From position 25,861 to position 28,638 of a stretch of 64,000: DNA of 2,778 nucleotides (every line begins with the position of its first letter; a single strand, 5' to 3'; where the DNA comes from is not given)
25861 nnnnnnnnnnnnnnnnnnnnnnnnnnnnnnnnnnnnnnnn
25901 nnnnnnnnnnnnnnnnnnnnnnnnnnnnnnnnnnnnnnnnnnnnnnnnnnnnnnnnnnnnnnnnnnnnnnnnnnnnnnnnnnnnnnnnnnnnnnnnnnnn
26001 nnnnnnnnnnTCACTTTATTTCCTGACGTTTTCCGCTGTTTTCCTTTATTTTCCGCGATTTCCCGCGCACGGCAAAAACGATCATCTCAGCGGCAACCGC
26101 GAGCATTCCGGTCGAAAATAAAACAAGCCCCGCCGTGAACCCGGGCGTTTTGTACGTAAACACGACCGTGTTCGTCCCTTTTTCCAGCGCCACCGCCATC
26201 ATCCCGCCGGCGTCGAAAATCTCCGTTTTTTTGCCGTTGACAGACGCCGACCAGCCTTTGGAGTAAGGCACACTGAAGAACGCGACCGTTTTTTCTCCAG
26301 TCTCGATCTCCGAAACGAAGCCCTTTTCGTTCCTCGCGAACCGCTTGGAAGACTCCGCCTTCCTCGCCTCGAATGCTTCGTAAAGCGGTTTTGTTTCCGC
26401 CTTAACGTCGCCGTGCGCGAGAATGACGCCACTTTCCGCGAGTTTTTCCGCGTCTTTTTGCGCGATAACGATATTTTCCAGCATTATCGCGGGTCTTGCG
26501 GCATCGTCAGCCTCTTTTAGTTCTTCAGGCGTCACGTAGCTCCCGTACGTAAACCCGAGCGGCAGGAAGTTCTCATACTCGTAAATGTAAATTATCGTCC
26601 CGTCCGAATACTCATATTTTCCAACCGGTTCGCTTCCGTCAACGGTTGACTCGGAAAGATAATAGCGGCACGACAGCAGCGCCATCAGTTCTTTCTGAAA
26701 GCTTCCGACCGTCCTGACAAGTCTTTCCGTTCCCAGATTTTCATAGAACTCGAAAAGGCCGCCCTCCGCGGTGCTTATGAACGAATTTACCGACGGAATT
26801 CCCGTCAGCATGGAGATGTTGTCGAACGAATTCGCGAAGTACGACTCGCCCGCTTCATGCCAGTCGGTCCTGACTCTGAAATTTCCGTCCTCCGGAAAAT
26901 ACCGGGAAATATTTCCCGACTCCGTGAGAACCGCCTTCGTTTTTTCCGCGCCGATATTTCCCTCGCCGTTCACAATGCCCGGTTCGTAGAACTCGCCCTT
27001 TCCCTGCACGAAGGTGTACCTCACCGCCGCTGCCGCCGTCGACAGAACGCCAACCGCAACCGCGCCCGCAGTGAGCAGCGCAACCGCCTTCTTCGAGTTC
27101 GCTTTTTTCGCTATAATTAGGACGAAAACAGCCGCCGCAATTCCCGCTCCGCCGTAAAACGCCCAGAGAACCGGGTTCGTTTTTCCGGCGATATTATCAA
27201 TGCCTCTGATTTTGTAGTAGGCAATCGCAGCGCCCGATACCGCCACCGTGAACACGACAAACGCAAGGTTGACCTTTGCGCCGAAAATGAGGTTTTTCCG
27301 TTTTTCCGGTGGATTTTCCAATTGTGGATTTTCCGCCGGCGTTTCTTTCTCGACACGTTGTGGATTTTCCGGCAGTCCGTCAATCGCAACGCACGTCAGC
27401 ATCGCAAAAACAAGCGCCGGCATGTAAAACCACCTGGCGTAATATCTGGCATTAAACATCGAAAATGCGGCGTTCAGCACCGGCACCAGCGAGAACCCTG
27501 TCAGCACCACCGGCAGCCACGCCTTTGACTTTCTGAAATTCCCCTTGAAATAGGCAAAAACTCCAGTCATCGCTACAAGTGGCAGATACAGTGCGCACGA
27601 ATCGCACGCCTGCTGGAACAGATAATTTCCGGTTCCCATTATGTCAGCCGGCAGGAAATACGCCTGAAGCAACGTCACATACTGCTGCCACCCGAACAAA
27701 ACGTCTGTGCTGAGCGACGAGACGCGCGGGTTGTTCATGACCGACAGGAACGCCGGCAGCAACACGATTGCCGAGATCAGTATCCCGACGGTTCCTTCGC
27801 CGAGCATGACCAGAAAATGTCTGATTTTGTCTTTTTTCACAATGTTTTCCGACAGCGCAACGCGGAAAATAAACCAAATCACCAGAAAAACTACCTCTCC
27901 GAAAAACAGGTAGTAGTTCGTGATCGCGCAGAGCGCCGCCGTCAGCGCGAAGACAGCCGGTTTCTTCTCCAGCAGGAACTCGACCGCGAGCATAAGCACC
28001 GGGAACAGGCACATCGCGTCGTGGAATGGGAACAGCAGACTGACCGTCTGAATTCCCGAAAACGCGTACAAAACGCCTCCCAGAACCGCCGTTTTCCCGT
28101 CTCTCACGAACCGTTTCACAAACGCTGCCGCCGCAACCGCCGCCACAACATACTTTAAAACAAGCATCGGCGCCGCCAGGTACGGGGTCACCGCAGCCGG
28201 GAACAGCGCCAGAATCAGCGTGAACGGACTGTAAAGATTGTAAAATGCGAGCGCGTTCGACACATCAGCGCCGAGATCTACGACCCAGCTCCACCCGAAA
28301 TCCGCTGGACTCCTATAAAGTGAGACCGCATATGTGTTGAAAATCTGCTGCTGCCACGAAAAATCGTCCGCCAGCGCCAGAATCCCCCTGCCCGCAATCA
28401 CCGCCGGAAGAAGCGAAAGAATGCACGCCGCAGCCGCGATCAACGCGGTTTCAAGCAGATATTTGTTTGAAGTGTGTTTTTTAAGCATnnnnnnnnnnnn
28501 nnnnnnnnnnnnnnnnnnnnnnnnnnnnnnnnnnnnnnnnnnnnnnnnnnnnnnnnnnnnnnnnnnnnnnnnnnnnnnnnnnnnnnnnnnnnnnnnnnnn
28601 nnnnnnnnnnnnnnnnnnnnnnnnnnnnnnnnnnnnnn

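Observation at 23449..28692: Exact 11-mer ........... recurs 10 times in four clusters: an iteron-like dispersed repeat family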

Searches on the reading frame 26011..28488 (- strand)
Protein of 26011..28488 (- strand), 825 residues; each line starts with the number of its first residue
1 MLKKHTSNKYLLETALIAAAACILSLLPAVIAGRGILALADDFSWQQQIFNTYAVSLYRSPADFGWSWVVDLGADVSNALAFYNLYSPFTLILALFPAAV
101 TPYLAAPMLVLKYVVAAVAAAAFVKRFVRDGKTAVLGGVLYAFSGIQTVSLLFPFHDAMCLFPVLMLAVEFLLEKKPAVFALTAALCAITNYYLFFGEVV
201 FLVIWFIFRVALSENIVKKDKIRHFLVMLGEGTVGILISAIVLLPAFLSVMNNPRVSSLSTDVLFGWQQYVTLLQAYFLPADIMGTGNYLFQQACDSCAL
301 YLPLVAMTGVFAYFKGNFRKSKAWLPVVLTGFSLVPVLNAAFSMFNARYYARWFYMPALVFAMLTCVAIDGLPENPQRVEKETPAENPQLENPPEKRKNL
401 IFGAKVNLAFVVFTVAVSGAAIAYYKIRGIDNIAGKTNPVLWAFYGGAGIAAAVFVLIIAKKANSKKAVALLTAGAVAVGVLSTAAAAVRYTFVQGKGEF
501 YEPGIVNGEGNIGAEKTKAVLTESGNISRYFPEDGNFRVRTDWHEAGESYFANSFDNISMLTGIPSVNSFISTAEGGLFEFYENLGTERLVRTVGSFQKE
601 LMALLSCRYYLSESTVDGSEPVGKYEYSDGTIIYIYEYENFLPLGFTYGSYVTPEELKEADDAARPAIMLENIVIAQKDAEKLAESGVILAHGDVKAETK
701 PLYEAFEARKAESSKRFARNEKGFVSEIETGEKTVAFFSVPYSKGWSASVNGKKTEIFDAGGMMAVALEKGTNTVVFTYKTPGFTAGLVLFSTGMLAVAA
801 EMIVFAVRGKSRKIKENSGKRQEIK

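Call 33: find_homologous_proteins(query=window:26011-28488:-, max_evalue=1e-30)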
Query window:26011-28488:- (825 aa): 113 proteins with E <= 1e-30 among 8000 candidates.
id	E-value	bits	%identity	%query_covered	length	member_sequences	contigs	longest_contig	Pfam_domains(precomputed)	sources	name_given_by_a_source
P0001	0.0e+0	1726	95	100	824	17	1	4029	PF09586.17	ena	-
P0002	0.0e+0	1528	84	100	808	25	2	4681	PF09586.17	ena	-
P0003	0.0e+0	1020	91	63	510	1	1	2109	PF09586.17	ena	-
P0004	1.6e-259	882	53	96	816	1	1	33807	PF09586.17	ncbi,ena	-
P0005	1.6e-254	865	52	99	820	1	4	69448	PF09586.17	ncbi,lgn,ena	-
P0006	1.0e-253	863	52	98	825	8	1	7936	PF09586.17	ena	-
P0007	5.1e-253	860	51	99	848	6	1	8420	PF09586.17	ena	-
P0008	2.2e-252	858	51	98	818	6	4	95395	PF09586.17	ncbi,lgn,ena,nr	ncbi:MAG: YfhO family protein [Clostridia bacterium]|nr:YfhO family protein [Clostridia bacterium]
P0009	1.0e-251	856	51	99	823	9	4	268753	PF09586.17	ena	-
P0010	1.0e-249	849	50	99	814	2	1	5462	PF09586.17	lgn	-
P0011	7.6e-249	846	49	99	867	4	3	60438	PF09586.17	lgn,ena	-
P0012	1.0e-248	846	51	99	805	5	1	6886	PF09586.17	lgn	-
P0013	1.6e-189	650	46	94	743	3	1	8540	PF09586.17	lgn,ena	-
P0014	3.3e-186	639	39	100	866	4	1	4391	PF09586.17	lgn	-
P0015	6.7e-182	625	44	92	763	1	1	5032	PF09586.17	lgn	-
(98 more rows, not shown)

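Call 35: find_encoding_contigs(protein=P0009, flank=10000, max_places=1)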
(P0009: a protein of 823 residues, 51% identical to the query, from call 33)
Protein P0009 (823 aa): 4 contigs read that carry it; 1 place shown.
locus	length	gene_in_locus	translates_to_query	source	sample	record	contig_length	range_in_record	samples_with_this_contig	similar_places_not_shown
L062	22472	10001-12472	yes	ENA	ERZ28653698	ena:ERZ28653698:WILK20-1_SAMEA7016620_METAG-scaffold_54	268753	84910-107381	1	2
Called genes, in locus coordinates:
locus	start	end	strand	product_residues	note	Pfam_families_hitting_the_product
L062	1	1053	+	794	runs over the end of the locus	PF12708:Pect-lyase_RHGA_epim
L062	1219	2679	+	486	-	-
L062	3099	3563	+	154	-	PF05198:IF3_N, PF00707:IF3_C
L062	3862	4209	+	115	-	PF00453:Ribosomal_L20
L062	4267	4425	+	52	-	-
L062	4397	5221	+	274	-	PF22435:MRM3-like_sub_bind, PF08032:SpoU_sub_bind, PF00588:SpoU_methylase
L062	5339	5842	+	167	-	PF02810:SEC-C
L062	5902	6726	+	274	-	PF00459:Inositol_P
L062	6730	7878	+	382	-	PF04041:Glyco_hydro_130 (weak), PF00251:Glyco_hydro_32N, PF22847:Glyco_hydro_43_rel (faint), PF04616:Glyco_hydro_43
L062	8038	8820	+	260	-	PF01261:AP_endonuc_2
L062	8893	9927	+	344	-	PF04055:Radical_SAM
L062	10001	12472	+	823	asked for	PF09586:YfhO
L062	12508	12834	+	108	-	-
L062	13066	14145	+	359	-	PF01321:Creatinase_N, PF00557:Peptidase_M24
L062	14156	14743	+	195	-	PF03602:Cons_hypoth95, PF05175:MTS (weak)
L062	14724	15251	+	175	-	PF01467:CTP_transf_like, PF08218:Citrate_ly_lig (weak)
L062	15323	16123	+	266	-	-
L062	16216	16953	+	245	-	PF20260:PUA_4, PF04452:Methyltrans_RNA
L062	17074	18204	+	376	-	PF09992:NAGPA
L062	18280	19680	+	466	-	-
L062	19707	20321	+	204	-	-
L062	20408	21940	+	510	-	PF03062:MBOAT, PF13813:MBOAT_2 (weak)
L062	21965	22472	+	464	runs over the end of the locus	PF16822:ALGX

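Call 36: find_encoding_contigs(protein=P0008, flank=10000, max_places=1)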
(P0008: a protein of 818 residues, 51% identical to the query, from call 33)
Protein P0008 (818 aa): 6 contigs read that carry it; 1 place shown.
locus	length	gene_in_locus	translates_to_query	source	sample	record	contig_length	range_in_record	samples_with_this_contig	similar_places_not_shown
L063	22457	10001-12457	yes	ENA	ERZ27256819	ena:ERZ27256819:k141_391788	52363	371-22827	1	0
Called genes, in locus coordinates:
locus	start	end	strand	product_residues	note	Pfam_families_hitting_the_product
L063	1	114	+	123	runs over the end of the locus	-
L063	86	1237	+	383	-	PF13808:DDE_Tnp_1_assoc, PF01609:DDE_Tnp_1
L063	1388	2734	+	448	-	-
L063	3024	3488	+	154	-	PF05198:IF3_N, PF00707:IF3_C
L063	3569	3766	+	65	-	PF01632:Ribosomal_L35p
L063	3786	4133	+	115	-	PF00453:Ribosomal_L20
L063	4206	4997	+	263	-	PF22435:MRM3-like_sub_bind, PF08032:SpoU_sub_bind, PF00588:SpoU_methylase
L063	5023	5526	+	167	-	PF02810:SEC-C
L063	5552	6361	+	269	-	PF00459:Inositol_P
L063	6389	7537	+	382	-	PF04041:Glyco_hydro_130, PF00251:Glyco_hydro_32N, PF22847:Glyco_hydro_43_rel (faint), PF04616:Glyco_hydro_43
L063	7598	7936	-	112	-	-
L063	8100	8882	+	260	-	PF01261:AP_endonuc_2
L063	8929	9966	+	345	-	PF04055:Radical_SAM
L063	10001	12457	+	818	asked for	PF09586:YfhO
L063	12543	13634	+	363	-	PF01321:Creatinase_N, PF00557:Peptidase_M24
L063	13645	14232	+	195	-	PF03602:Cons_hypoth95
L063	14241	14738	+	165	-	PF01467:CTP_transf_like, PF08218:Citrate_ly_lig (weak)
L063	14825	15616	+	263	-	-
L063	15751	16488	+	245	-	PF20260:PUA_4, PF04452:Methyltrans_RNA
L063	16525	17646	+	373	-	PF09992:NAGPA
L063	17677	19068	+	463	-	-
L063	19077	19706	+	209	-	-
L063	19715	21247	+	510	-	PF03062:MBOAT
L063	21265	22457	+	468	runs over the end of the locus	PF16822:ALGX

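Call 37: find_encoding_contigs(protein=P0011, flank=10000, max_places=1)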
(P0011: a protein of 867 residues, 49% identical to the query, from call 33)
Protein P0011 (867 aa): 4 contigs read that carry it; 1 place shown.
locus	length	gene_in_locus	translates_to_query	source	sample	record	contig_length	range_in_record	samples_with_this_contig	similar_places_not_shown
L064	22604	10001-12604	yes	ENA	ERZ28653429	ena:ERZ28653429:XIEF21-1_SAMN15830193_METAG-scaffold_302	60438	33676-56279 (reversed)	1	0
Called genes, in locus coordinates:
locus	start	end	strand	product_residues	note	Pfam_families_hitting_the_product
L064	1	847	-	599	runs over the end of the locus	PF07228:SpoIIE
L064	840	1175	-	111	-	PF01740:STAS, PF13466:STAS_2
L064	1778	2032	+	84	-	-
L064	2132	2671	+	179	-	PF02482:Ribosomal_S30AE, PF16321:Ribosom_S30AE_C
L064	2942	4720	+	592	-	-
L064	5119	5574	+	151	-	PF05198:IF3_N, PF00707:IF3_C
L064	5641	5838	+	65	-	PF01632:Ribosomal_L35p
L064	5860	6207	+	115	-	PF00453:Ribosomal_L20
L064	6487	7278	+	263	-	PF22435:MRM3-like_sub_bind, PF00588:SpoU_methylase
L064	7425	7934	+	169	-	PF02810:SEC-C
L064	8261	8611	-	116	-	-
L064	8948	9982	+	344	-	PF04055:Radical_SAM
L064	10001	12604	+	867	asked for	PF09586:YfhO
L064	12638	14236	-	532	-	-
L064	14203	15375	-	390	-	-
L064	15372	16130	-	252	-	PF02463:SMC_N (faint), PF00005:ABC_tran, PF13304:AAA_21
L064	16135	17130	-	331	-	-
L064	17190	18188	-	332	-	-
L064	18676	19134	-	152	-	-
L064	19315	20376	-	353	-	-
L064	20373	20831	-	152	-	-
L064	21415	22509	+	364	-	PF01321:Creatinase_N, PF00557:Peptidase_M24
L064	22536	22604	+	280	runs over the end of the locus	PF03602:Cons_hypoth95, PF05175:MTS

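Call 63: find_encoding_contigs(protein=P0002, flank=10000, max_places=3)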
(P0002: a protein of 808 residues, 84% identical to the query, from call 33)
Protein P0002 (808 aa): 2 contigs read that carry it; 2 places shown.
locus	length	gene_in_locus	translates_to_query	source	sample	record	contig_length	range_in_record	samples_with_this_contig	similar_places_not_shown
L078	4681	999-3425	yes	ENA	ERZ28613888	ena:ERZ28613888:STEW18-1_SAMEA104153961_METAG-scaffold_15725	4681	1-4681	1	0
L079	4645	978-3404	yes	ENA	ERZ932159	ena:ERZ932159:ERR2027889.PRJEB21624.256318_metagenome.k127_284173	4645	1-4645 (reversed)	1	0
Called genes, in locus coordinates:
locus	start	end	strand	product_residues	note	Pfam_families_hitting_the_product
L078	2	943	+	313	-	?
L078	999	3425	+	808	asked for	PF09586:YfhO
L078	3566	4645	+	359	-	PF01321:Creatinase_N, PF00557:Peptidase_M24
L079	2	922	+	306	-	?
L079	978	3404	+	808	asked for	PF09586:YfhO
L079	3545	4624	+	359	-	PF01321:Creatinase_N, PF00557:Peptidase_M24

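Call 64: find_encoding_contigs(protein=P0013, flank=10000, max_places=1)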
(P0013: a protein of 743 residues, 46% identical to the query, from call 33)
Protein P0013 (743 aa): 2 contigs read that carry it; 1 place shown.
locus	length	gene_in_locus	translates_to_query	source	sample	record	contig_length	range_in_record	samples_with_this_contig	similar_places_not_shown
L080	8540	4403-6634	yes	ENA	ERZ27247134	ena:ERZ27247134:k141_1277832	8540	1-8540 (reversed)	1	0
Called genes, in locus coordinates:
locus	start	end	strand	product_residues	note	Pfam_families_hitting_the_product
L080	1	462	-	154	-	?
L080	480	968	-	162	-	PF08909:DUF1854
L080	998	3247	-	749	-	PF00664:ABC_membrane, PF00005:ABC_tran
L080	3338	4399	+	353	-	PF04055:Radical_SAM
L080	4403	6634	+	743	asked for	PF09586:YfhO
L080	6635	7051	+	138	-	PF04892:VanZ-LLP1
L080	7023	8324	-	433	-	PF00657:Lipase_GDSL (weak), PF13472:Lipase_GDSL_2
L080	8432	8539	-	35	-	?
